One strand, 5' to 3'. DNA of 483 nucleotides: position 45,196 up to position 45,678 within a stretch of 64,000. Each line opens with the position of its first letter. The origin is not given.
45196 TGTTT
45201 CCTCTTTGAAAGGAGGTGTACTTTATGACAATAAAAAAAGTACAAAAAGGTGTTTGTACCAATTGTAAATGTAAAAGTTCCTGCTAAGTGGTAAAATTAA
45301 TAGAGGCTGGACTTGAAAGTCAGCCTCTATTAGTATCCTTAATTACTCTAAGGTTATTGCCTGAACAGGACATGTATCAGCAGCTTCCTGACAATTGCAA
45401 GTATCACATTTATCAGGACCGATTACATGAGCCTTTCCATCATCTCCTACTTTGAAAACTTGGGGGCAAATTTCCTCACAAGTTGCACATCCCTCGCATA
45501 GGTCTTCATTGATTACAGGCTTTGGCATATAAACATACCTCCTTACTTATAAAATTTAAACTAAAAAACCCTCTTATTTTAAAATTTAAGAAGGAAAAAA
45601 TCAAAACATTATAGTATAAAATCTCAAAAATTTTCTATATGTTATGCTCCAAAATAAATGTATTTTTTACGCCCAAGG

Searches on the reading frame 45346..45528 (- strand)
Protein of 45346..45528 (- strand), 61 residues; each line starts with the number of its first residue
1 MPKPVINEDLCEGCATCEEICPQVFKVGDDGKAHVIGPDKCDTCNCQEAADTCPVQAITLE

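Call 4: search_protein_families(library=ncbifam, proteins=[window:45346-45528:-], max_evalue=1)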
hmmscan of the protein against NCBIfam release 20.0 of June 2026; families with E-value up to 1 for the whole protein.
window:45346-45528:- (61 aa): 54 families (the best 25 are shown)
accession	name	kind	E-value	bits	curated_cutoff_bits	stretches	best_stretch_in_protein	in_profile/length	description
NF040864.1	HgcB_ferredoxin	equivalog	3.1e-07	30.1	99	1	6-60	11-63/93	mercury methylation ferredoxin HgcB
TIGR02179.1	PorD_KorD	subfamily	3.1e-06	27.2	60.05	1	3-60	19-74/78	2-oxoacid:acceptor oxidoreductase, delta subunit, pyruvate/2-ketoisovalerate family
TIGR01944.1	rnfB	subfamily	2.1e-05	24.2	68.7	1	5-60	109-162/190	RnfABCDGE type electron transport complex subunit B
NF045874.1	Vhu_polyferre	exception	6e-05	21.9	600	1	6-61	193-246/381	F420-non-reducing hydrogenase associated-polyferredoxin VhuB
NF040684.1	PorD_Arch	equivalog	7.1e-05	22.8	120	1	3-60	26-81/85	pyruvate synthase subunit PorD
NF043039.1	HgcAB_like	equivalog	7.9e-05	22.4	285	1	6-58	297-349/350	HgcAB-like fusion protein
NF003475.0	PRK05113.1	equivalog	0.00014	21.7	203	1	5-60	109-162/190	electron transport complex subunit RsxB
NF040770.1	hetero_SS_HdrA2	exception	0.00018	19.8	1100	1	5-60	573-625/777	CoB-CoM heterodisulfide reductase HdrA2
TIGR02494.1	PFLE_PFLC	subfamily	0.0002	20.7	174.35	1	7-60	46-99/293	glycyl-radical enzyme activating protein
NF007202.0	PRK09623.1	equivalog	0.00023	21.4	166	1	3-60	45-100/105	3-methyl-2-oxobutanoate dehydrogenase subunit delta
TIGR04395.1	cutC_activ_rSAM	equivalog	0.00076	18.8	360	1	6-60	51-105/309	choline TMA-lyase-activating enzyme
TIGR02700.1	flavo_MJ0208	hypoth_equivalog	0.00081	18.7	251.35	1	6-59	145-195/234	dihydromethanopterin reductase (acceptor)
NF005415.0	PRK06991.1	equivalog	0.00084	19.1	281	1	5-60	81-134/284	electron transport complex subunit RsxB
NF007204.0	PRK09625.1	equivalog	0.00086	19.3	125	1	3-56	53-104/133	pyruvate flavodoxin oxidoreductase subunit delta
TIGR03224.1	benzo_boxA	equivalog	0.00089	18.3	459.2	1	5-58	6-56/411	benzoyl-CoA 2,3-epoxidase subunit BoxA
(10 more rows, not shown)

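Call 5: search_protein_families(library=pfam, proteins=[window:45346-45528:-], max_evalue=1)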
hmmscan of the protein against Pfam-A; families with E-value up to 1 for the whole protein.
window:45346-45528:- (61 aa): 14 families
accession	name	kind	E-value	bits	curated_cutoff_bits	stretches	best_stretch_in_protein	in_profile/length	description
PF13370.11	Fer4_13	-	6.9e-11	43.1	24.5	1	6-59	1-57/58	4Fe-4S single cluster domain of Ferredoxin I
PF13459.11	Fer4_15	-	1.8e-09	38.6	22.4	1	6-59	3-65/66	4Fe-4S single cluster domain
PF00037.32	Fer4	-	3.3e-06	27.1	21.1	1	4-23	1-20/24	4Fe-4S binding domain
PF13237.11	Fer4_10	-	4.5e-06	26.9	25.5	1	3-48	1-50/53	4Fe-4S dicluster domain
PF12837.12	Fer4_6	-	1.6e-05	25.1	25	1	3-22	1-20/24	4Fe-4S binding domain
PF12797.12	Fer4_2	-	0.00014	22.1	24.5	1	2-22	1-21/22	4Fe-4S binding domain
PF12838.12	Fer4_7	-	0.0003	21.6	27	2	3-23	30-50/52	4Fe-4S dicluster domain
PF13187.11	Fer4_9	-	0.00046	20.6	27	1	11-58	2-52/52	4Fe-4S dicluster domain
PF14697.11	Fer4_21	-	0.001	19.6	35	1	5-60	2-59/59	4Fe-4S dicluster domain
PF06902.16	Fer4_19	-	0.0022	18.4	24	1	6-55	10-56/64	Divergent 4Fe-4S mono-cluster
PF25160.1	LdpA_Fe-S-bd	-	0.035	14.3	27.6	1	6-23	23-40/49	LdpA Fe-S cluster-binding domain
PF12800.12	Fer4_4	-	0.098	13.5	24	1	9-22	2-15/17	4Fe-4S binding domain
PF12798.12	Fer4_3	-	0.27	12.6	27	1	11-23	1-13/15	4Fe-4S binding domain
PF13484.11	Fer4_16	-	0.37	12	30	1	10-22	52-64/66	4Fe-4S double cluster binding domain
